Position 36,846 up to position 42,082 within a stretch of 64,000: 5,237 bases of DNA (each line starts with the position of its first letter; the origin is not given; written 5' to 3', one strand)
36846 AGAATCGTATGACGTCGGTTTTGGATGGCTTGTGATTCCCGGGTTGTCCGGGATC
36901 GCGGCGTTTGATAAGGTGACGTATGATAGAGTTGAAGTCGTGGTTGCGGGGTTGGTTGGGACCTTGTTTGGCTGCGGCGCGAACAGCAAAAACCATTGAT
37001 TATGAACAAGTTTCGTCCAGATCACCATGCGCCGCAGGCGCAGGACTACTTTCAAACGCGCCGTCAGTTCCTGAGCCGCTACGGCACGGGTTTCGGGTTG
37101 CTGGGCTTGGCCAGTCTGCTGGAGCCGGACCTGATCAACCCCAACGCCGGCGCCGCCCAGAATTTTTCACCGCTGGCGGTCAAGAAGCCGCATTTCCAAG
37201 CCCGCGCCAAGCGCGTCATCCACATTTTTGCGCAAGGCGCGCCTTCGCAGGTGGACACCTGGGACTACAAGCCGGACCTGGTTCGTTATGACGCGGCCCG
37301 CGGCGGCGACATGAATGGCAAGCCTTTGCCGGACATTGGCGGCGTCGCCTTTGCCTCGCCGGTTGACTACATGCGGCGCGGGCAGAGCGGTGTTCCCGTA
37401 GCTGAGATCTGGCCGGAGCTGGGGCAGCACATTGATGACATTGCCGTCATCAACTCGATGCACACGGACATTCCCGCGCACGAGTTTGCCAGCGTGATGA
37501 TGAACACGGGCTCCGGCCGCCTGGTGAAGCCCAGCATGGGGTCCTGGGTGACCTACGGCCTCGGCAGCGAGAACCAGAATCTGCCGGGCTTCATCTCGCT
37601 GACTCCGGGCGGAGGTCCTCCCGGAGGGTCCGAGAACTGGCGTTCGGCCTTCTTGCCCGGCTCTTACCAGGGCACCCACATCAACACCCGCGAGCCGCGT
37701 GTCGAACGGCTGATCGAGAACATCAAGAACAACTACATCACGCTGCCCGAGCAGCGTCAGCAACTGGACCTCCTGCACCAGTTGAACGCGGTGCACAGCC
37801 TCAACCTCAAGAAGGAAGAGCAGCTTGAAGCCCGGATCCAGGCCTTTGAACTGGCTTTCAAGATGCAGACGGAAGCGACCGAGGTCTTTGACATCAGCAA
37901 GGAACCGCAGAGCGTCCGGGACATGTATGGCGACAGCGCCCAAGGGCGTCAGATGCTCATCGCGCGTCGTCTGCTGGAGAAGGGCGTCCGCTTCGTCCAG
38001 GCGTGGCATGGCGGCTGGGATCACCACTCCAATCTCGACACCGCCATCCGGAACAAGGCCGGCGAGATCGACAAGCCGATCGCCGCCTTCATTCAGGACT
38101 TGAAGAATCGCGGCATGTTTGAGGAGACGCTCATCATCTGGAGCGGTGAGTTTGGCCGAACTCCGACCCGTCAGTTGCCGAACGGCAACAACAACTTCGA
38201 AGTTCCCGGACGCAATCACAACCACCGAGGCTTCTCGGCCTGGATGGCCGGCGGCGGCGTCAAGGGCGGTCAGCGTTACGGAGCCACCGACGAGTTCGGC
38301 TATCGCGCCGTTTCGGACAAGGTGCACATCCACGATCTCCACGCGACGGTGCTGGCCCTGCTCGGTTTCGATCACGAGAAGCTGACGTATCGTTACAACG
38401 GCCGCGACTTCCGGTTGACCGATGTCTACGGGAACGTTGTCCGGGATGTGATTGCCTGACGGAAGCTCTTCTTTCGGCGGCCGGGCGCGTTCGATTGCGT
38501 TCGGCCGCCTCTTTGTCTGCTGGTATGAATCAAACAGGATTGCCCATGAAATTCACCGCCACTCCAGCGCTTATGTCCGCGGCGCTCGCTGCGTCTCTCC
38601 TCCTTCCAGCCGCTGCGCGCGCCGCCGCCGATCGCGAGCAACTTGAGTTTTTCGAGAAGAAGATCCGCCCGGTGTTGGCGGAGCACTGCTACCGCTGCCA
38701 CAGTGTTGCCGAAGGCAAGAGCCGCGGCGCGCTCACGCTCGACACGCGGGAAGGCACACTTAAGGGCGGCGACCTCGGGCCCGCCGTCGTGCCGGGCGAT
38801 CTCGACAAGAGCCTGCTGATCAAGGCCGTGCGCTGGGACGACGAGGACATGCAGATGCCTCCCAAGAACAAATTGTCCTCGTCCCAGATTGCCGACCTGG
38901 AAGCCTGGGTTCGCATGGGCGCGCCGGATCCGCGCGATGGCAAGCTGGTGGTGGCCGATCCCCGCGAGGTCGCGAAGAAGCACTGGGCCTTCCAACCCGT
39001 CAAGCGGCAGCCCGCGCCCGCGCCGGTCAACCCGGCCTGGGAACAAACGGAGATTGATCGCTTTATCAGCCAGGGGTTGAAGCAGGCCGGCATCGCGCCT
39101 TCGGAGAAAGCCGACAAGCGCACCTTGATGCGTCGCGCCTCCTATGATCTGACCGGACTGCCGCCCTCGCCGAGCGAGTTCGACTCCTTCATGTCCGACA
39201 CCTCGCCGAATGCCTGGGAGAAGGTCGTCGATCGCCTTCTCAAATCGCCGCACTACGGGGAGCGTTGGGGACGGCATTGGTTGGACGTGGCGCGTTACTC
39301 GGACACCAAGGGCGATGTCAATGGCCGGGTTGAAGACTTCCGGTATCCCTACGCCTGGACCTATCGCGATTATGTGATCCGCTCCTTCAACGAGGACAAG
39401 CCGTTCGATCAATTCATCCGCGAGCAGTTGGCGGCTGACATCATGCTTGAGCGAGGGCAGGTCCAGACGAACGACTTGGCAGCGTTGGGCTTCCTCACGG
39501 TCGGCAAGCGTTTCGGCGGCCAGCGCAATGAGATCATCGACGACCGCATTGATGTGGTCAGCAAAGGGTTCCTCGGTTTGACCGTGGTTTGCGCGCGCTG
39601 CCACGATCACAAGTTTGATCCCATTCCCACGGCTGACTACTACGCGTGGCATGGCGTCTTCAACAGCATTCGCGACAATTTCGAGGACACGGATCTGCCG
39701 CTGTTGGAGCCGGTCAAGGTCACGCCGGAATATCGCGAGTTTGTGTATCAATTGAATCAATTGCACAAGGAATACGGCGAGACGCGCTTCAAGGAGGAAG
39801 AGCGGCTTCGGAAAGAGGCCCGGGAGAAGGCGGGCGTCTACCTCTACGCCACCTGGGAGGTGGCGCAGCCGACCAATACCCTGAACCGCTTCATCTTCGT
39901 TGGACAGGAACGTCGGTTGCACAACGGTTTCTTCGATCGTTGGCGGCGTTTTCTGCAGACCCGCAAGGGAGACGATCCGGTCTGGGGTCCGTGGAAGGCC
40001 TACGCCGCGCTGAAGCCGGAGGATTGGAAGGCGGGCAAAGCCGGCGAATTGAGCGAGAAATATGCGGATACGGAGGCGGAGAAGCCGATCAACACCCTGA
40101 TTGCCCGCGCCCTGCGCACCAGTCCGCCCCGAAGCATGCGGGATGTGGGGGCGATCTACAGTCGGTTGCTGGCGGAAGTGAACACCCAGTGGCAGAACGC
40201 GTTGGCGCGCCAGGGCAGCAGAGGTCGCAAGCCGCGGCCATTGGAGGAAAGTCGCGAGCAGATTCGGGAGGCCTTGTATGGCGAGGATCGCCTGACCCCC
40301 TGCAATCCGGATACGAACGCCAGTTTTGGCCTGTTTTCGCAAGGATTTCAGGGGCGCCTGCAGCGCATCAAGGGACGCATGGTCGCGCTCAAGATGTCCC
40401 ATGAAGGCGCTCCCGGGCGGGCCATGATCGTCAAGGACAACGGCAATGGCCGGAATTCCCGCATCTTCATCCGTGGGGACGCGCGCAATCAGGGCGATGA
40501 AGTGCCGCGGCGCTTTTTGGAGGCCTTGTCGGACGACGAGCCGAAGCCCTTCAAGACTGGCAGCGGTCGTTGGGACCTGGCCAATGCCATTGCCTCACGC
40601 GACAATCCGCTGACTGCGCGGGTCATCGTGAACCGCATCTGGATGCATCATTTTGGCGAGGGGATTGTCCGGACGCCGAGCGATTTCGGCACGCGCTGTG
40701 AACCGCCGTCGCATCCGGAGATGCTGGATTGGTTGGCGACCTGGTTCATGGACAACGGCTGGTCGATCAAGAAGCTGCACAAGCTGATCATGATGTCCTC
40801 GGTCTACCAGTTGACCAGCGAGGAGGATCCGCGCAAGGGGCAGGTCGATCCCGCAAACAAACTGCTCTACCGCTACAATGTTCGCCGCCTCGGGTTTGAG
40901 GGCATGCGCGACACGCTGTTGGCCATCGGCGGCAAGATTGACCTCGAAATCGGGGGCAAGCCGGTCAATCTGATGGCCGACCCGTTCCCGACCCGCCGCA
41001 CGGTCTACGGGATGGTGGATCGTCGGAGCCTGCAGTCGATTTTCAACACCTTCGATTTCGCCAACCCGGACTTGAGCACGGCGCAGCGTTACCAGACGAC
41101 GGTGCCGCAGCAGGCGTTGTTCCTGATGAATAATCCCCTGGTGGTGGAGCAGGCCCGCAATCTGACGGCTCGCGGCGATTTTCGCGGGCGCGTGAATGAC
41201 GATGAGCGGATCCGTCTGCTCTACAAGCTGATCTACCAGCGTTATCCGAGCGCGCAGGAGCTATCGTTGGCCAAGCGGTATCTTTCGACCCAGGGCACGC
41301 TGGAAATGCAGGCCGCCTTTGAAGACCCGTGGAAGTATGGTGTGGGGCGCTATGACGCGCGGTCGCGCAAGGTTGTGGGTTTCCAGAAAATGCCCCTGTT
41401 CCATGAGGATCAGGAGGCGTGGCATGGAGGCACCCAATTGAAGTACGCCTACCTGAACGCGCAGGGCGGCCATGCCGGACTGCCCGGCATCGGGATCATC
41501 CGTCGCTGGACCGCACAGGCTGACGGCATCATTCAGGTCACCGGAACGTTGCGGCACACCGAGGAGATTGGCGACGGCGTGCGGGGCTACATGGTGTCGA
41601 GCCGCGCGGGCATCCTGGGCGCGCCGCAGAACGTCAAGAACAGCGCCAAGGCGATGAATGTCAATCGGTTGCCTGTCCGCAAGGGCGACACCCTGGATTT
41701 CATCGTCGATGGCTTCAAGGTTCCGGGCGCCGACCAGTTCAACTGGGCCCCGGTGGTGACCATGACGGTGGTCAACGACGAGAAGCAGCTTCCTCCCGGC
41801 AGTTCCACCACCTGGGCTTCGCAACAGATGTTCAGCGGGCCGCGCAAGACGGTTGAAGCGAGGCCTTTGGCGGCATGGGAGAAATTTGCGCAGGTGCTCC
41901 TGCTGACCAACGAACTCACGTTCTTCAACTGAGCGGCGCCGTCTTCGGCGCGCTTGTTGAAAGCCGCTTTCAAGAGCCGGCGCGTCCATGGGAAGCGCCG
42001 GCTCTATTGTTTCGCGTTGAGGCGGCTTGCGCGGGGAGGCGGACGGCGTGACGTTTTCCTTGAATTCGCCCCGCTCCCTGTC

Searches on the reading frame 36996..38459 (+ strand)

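Call 84: search_protein_families(library=pfam, proteins=[window:36996-38459:+], max_evalue=0.0001)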
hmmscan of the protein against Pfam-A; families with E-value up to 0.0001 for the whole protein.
window:36996-38459:+ (487 aa): 1 family
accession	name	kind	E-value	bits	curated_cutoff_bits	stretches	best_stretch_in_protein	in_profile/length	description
PF07394.17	DUF1501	-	3.8e-141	471.2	27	1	71-486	1-390/390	Protein of unknown function (DUF1501)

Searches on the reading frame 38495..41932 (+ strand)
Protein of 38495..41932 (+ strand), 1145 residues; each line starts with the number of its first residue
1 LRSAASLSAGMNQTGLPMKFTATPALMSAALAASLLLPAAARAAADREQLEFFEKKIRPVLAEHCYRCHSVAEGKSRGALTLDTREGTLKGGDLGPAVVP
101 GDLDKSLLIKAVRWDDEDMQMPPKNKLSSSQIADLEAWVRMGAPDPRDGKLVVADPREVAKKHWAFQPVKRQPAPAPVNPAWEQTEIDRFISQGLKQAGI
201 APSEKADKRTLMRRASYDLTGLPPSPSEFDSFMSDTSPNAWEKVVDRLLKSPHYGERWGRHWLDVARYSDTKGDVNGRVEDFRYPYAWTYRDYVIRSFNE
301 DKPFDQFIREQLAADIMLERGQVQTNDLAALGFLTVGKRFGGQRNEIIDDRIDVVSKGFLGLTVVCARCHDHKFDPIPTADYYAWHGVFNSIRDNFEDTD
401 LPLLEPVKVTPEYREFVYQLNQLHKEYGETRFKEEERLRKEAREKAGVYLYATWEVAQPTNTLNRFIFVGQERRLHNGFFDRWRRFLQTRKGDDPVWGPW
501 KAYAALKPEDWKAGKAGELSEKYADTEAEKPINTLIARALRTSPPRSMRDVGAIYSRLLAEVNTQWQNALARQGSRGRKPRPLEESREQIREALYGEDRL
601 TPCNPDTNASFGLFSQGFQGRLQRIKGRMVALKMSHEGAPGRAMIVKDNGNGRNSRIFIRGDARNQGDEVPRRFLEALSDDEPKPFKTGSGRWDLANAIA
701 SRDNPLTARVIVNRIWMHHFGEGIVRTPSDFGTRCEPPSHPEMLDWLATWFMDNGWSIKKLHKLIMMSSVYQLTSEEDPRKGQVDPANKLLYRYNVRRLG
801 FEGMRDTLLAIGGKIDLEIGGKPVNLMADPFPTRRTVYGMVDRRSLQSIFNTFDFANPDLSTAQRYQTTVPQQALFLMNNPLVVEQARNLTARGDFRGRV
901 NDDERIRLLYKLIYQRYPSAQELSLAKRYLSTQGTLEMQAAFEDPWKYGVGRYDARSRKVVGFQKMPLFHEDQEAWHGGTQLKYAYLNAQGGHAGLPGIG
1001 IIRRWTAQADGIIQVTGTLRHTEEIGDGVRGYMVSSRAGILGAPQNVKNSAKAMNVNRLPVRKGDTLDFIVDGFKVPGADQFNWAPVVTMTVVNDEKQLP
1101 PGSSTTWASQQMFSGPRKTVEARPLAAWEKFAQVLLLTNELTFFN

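Call 84: search_protein_families(library=pfam, proteins=[window:38495-41932:+], max_evalue=0.0001)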
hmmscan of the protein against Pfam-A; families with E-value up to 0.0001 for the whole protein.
window:38495-41932:+ (1145 aa): 3 families
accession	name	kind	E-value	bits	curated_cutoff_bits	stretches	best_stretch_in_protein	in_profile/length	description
PF07587.16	PSD1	-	2.9e-80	269.6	28.5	1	692-930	2-244/244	Protein of unknown function (DUF1553)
PF07583.16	PSCyt2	-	6.6e-78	261.9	29.8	1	186-393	1-208/209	Protein of unknown function (DUF1549)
PF07635.16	PSCyt1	-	1.4e-16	61.3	22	1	65-124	1-58/59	Planctomycete cytochrome C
